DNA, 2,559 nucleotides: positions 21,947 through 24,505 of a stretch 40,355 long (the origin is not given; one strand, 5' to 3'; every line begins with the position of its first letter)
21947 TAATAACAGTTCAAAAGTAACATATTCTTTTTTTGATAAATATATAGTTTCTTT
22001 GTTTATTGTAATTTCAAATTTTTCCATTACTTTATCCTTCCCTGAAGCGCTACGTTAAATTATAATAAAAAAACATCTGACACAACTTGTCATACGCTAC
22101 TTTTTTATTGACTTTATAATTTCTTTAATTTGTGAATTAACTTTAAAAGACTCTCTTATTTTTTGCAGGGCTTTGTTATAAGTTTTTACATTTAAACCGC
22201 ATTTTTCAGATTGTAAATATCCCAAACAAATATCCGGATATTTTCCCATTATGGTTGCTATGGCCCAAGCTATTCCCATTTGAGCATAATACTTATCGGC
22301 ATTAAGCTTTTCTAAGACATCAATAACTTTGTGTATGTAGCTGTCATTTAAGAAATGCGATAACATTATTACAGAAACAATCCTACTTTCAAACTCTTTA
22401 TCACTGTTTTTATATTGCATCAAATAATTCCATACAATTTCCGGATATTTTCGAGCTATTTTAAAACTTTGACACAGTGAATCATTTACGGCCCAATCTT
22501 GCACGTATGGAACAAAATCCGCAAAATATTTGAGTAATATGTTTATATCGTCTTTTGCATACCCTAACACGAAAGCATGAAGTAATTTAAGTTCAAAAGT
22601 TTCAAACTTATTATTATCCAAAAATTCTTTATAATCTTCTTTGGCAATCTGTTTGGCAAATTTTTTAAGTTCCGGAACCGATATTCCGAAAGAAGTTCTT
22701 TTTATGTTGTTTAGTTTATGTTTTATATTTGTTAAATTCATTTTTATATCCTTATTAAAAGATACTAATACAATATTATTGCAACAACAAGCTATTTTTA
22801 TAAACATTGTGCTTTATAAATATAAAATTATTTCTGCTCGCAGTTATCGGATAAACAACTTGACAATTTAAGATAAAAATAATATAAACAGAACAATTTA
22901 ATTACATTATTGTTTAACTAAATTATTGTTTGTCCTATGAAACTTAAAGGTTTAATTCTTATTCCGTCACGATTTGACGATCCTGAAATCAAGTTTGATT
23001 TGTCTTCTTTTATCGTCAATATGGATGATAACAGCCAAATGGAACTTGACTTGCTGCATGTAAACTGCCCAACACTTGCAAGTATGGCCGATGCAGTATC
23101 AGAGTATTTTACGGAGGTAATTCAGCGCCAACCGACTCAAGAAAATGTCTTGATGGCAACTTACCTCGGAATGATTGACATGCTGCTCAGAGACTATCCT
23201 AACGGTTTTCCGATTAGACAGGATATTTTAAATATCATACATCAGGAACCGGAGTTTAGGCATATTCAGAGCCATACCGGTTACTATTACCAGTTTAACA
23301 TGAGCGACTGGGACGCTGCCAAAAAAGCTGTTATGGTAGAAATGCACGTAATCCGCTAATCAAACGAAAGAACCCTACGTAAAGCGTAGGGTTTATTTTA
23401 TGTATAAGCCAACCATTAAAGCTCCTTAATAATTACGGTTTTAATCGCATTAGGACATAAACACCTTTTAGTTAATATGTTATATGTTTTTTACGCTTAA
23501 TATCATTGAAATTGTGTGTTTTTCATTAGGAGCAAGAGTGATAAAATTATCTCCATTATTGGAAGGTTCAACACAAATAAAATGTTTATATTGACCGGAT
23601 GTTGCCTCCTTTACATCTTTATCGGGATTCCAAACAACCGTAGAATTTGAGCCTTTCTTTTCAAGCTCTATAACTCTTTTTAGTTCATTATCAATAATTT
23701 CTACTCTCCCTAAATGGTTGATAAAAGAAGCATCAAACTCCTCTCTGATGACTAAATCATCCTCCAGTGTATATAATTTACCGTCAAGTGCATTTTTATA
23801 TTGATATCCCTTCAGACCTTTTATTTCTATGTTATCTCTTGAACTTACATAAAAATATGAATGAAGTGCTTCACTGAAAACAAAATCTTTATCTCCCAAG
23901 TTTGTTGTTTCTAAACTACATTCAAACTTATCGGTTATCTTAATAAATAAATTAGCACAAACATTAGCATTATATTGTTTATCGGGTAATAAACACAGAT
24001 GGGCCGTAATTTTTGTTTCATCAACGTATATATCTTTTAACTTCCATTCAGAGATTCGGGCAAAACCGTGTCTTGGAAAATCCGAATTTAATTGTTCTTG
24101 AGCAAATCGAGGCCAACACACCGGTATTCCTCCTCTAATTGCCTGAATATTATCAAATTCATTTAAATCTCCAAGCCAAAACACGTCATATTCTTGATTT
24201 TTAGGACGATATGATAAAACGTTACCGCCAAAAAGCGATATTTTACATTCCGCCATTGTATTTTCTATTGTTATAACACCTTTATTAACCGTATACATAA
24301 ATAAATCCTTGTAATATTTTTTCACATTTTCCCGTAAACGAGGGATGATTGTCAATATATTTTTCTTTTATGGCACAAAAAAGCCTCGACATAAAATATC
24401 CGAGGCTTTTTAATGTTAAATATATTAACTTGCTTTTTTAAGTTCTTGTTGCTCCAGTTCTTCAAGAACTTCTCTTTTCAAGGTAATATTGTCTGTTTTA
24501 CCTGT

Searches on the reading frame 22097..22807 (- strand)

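Call 95: search_protein_families(library=pfam, proteins=[window:22097-22807:-], max_evalue=0.0001)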
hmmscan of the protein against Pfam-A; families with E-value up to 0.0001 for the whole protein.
window:22097-22807:- (236 aa): 1 family
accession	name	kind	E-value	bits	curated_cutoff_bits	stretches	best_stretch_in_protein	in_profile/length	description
PF08713.17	DNA_alkylation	-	1.9e-09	37.9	21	1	36-214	24-210/213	DNA alkylation repair enzyme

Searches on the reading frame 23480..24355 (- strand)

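Call 95: search_protein_families(library=pfam, proteins=[window:23480-24355:-], max_evalue=0.0001)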
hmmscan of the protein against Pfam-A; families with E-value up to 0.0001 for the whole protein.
window:23480-24355:- (291 aa): 1 family
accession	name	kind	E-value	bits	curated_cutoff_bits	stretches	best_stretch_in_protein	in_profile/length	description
PF01263.26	Aldose_epim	-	1e-37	130.6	27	1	27-286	2-298/299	Aldose 1-epimerase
